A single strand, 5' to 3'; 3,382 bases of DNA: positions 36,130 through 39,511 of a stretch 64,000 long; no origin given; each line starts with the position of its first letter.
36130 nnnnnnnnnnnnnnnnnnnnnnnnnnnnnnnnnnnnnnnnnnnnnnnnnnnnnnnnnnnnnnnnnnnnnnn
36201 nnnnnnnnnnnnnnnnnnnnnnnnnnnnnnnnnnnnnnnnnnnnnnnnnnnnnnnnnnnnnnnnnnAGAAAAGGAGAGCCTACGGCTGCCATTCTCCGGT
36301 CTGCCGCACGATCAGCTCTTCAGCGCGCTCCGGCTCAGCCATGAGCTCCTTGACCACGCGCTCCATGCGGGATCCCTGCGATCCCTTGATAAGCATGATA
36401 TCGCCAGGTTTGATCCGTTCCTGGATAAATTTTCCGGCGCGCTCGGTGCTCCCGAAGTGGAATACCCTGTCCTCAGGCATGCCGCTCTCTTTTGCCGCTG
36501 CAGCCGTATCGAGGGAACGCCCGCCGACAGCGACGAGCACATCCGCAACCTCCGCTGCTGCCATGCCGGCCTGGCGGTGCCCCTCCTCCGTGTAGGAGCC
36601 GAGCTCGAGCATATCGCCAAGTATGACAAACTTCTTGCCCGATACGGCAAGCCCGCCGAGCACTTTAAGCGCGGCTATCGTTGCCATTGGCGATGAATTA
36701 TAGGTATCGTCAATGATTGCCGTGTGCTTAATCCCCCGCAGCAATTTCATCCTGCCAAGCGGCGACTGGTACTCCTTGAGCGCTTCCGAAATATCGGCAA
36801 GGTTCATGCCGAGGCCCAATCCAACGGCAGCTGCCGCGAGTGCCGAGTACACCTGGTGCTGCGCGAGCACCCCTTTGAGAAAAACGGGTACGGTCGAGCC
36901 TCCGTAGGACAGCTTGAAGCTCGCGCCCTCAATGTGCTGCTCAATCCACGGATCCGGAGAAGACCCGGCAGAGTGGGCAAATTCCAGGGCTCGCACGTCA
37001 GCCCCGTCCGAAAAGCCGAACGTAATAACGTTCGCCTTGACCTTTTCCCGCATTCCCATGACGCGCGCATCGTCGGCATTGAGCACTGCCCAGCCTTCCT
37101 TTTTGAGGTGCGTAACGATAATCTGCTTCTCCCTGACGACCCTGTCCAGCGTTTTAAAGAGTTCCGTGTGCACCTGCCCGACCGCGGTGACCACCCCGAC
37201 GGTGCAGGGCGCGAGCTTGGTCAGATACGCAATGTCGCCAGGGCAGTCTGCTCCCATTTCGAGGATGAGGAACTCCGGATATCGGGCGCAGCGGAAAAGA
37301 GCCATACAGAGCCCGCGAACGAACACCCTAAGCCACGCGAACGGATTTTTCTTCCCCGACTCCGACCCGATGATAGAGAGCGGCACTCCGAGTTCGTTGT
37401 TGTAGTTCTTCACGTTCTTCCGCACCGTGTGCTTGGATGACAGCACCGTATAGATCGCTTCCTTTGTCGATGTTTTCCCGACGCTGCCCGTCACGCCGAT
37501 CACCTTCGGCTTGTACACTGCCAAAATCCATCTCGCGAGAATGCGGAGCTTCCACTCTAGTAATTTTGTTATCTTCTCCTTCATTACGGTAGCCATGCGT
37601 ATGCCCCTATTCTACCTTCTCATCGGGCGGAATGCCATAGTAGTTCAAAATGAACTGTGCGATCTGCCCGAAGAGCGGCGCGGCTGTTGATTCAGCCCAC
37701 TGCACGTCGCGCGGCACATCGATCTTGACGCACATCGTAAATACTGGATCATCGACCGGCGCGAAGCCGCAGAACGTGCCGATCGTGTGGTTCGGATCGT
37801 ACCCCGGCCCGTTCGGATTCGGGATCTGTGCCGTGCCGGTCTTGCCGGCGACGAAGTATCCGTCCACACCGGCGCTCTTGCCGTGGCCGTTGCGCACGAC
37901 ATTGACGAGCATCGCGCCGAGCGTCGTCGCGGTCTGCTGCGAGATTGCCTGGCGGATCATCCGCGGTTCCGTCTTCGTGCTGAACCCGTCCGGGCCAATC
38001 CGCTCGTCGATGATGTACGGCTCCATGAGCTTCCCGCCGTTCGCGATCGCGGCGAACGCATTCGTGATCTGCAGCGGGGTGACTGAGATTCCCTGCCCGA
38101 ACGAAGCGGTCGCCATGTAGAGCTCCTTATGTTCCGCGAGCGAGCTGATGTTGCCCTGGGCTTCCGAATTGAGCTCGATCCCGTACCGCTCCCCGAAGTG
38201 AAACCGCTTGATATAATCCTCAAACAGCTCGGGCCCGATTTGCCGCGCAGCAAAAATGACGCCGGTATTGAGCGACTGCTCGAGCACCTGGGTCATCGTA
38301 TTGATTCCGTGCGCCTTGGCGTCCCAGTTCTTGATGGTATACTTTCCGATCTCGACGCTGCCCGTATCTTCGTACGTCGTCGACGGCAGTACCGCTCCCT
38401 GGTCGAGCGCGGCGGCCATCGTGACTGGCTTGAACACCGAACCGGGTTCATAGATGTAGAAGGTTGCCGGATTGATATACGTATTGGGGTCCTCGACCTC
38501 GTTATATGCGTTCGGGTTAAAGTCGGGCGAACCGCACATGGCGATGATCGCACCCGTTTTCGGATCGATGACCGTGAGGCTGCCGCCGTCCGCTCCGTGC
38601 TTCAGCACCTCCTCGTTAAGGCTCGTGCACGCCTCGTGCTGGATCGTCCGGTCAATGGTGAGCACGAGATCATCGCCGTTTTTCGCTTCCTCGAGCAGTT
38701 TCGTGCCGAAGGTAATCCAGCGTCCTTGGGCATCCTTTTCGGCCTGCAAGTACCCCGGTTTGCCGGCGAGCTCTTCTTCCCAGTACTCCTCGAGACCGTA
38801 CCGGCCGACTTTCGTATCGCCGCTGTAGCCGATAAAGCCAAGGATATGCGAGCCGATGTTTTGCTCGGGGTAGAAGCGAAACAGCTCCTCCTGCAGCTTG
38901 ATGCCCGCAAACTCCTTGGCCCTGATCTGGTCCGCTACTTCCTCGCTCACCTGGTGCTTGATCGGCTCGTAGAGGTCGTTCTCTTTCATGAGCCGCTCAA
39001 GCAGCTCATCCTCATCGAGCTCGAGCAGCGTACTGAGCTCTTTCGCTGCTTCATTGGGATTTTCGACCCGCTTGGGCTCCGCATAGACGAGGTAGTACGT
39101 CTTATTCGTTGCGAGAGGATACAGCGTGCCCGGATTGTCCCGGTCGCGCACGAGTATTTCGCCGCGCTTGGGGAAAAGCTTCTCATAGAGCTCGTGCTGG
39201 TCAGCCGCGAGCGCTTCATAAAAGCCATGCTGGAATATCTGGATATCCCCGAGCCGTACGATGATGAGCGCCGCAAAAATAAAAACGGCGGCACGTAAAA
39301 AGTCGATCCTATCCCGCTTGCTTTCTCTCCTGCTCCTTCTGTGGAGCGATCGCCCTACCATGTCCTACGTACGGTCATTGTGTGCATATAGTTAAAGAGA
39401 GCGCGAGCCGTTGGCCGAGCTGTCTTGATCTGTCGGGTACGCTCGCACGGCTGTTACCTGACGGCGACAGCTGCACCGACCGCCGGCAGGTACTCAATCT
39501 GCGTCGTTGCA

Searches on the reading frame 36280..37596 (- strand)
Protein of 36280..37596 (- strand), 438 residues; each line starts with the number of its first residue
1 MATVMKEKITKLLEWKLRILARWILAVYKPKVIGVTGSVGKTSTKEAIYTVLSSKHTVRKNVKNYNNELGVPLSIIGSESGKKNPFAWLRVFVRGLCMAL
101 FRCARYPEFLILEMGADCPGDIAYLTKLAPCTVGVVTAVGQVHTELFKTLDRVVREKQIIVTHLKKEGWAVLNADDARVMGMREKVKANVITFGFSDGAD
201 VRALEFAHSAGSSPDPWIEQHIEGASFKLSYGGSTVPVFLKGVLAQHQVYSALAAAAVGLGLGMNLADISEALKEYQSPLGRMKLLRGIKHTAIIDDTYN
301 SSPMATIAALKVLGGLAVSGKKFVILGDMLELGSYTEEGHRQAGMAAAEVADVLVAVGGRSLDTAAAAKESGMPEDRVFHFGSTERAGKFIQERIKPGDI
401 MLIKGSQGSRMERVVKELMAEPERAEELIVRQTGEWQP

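Call 66: search_protein_families(library=pfam, proteins=[window:36280-37596:-], max_evalue=0.001)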
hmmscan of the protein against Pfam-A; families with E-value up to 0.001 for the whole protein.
window:36280-37596:- (438 aa): 2 families
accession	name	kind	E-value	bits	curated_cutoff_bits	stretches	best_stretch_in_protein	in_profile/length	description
PF08245.18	Mur_ligase_M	-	3.6e-28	99.3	24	2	102-258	51-199/200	Mur ligase middle domain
PF02875.26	Mur_ligase_C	-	1.5e-17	65.1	28.4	1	281-406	1-126/127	Mur ligase, glutamate ligase domain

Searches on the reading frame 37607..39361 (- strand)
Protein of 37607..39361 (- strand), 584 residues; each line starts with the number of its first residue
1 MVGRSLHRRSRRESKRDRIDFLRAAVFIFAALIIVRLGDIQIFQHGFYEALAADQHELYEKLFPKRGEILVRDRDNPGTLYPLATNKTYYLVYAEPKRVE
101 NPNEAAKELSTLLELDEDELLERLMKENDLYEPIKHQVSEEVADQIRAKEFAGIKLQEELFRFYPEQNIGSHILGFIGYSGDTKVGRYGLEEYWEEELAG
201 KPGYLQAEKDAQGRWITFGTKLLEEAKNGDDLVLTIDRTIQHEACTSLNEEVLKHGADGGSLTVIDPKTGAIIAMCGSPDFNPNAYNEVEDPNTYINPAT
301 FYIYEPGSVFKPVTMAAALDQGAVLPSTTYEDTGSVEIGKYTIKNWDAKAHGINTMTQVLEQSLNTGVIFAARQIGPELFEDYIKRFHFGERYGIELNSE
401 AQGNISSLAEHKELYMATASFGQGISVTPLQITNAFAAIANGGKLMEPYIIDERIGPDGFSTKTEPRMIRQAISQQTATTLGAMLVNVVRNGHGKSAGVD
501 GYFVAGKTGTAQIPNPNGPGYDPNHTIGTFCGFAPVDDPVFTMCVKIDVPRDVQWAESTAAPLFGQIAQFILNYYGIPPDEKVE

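Call 40: search_protein_families(library=pfam, proteins=[window:37607-39361:-], max_evalue=0.00001)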
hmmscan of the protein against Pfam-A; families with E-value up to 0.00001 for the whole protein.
window:37607-39361:- (584 aa): 2 families
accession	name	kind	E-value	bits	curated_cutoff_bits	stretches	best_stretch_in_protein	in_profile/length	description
PF00905.27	Transpeptidase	-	1.3e-73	248.3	22.1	1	260-568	1-298/299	Penicillin binding protein transpeptidase domain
PF03717.20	PBP_dimer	-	7.7e-21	75.7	24.4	1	64-216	4-176/180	Penicillin-binding Protein dimerisation domain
